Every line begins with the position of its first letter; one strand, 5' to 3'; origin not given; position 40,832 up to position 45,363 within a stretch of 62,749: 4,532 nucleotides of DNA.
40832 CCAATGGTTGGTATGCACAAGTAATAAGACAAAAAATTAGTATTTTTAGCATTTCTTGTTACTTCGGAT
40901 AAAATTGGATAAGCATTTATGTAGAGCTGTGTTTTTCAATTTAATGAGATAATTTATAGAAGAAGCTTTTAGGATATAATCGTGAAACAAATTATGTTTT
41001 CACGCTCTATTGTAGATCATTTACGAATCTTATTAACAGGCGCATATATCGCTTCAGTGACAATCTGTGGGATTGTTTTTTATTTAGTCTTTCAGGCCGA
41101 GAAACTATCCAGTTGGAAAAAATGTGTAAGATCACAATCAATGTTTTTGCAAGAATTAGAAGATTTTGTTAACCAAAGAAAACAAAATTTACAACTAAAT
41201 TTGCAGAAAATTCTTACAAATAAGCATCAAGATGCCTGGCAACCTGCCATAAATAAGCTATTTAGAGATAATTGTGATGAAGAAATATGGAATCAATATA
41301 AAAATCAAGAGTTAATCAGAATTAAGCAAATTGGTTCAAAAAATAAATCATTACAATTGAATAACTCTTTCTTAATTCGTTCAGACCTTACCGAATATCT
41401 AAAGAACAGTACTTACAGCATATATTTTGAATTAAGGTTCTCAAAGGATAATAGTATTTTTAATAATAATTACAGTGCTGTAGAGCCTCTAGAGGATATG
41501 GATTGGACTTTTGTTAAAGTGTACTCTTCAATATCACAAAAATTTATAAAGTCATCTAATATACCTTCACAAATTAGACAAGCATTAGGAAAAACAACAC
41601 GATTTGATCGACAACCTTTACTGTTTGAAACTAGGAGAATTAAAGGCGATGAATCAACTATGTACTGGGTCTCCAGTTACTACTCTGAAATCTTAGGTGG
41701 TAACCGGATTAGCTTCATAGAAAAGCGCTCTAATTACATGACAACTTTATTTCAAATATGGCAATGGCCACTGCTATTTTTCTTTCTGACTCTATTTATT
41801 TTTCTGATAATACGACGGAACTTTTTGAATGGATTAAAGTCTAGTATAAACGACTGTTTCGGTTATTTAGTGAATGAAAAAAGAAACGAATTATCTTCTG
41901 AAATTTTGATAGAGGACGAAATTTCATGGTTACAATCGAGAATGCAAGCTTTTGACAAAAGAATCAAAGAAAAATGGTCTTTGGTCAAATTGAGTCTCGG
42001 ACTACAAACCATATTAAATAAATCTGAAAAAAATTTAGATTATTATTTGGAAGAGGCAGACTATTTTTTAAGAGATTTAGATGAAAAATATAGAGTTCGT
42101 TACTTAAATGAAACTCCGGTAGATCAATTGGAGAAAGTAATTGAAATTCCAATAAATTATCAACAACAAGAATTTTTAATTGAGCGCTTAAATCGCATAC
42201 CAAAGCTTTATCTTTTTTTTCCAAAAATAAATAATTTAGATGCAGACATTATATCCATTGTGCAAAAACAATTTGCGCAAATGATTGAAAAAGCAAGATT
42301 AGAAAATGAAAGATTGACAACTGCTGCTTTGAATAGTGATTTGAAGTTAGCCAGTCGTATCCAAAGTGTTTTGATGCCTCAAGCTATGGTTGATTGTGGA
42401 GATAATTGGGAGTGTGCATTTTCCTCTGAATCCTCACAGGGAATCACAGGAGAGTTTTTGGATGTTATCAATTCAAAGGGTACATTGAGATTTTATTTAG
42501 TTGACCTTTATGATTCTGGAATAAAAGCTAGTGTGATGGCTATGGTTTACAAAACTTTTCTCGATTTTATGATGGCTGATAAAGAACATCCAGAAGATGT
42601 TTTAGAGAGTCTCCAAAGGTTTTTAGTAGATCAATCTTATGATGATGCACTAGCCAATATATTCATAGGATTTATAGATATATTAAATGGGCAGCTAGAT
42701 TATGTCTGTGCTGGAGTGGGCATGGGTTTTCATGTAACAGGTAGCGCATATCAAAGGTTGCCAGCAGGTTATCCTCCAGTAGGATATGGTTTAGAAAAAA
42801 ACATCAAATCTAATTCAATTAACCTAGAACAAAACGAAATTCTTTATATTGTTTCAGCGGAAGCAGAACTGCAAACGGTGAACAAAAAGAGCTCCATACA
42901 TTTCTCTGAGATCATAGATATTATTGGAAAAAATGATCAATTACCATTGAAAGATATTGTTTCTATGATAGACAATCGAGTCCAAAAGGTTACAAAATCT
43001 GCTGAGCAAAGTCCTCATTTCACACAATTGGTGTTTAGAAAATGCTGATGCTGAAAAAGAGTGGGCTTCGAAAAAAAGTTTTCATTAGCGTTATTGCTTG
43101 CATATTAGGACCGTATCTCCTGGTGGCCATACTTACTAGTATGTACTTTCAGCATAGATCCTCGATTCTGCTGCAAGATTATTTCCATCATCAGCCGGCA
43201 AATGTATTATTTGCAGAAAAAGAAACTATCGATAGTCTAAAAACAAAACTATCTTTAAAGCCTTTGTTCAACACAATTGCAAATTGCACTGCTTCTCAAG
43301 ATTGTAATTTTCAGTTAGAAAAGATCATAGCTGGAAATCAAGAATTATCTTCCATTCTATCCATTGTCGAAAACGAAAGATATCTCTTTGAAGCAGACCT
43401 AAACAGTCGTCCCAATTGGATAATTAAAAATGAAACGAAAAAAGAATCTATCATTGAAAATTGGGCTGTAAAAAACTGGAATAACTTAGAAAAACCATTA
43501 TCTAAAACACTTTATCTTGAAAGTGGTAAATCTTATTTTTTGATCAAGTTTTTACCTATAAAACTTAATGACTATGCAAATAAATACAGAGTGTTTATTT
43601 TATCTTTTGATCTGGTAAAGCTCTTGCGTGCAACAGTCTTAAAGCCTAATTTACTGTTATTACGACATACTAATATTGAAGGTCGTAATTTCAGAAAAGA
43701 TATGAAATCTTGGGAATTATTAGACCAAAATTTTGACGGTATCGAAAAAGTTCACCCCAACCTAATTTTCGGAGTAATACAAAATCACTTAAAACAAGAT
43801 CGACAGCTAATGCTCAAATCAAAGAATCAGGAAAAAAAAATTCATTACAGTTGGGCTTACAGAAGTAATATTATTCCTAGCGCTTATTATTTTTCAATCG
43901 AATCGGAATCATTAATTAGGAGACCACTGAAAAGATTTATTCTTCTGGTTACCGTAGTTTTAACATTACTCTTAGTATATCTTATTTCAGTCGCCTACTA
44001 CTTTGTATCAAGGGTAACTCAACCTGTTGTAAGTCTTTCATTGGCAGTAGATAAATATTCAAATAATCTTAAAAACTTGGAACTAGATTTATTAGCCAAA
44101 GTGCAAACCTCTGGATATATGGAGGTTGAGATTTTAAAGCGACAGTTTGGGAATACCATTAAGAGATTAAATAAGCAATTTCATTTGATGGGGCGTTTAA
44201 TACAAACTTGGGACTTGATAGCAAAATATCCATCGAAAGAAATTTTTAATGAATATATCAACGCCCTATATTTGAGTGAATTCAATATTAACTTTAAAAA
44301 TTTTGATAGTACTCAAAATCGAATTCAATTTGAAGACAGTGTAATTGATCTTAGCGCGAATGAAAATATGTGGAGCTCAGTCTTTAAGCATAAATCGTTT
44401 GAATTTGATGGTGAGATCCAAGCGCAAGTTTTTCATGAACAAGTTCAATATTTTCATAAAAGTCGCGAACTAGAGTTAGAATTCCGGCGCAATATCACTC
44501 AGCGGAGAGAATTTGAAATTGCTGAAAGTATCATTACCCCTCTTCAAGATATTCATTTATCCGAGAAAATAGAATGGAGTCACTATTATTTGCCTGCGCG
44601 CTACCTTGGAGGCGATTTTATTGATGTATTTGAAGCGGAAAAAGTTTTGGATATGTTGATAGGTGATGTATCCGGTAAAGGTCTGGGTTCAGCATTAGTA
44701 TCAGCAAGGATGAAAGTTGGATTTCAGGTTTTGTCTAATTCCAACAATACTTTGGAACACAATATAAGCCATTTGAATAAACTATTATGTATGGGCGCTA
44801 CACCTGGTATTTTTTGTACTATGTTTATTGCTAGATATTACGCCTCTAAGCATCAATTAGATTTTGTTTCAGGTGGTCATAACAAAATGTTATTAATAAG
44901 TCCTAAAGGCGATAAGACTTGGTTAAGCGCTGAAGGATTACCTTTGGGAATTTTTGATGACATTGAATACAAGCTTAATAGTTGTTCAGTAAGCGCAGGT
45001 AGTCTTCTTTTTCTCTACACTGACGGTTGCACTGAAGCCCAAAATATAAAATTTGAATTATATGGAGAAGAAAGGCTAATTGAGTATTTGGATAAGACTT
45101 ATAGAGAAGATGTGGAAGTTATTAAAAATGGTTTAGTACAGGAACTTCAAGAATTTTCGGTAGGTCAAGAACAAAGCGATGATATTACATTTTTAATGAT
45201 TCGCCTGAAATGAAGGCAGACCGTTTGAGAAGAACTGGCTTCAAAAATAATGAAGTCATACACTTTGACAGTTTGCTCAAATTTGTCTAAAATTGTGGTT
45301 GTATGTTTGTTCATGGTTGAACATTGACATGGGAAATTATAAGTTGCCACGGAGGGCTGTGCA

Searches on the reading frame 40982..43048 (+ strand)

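Call 62: search_protein_families(library=pfam, proteins=[window:40982-43048:+], max_evalue=0.001)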
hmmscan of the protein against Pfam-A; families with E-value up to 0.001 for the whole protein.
window:40982-43048:+ (688 aa): 1 family
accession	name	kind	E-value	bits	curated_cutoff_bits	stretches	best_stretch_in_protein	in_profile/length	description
PF07228.17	SpoIIE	-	1.7e-12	48.1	25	1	499-671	2-175/192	Stage II sporulation protein E (SpoIIE)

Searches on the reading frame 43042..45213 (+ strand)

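Call 62: search_protein_families(library=pfam, proteins=[window:43042-45213:+], max_evalue=0.001)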
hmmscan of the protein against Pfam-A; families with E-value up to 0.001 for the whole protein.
window:43042-45213:+ (723 aa): 1 family
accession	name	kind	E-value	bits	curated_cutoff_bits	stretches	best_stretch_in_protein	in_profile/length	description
PF07228.17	SpoIIE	-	9.6e-44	150.1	25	1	537-722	6-191/192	Stage II sporulation protein E (SpoIIE)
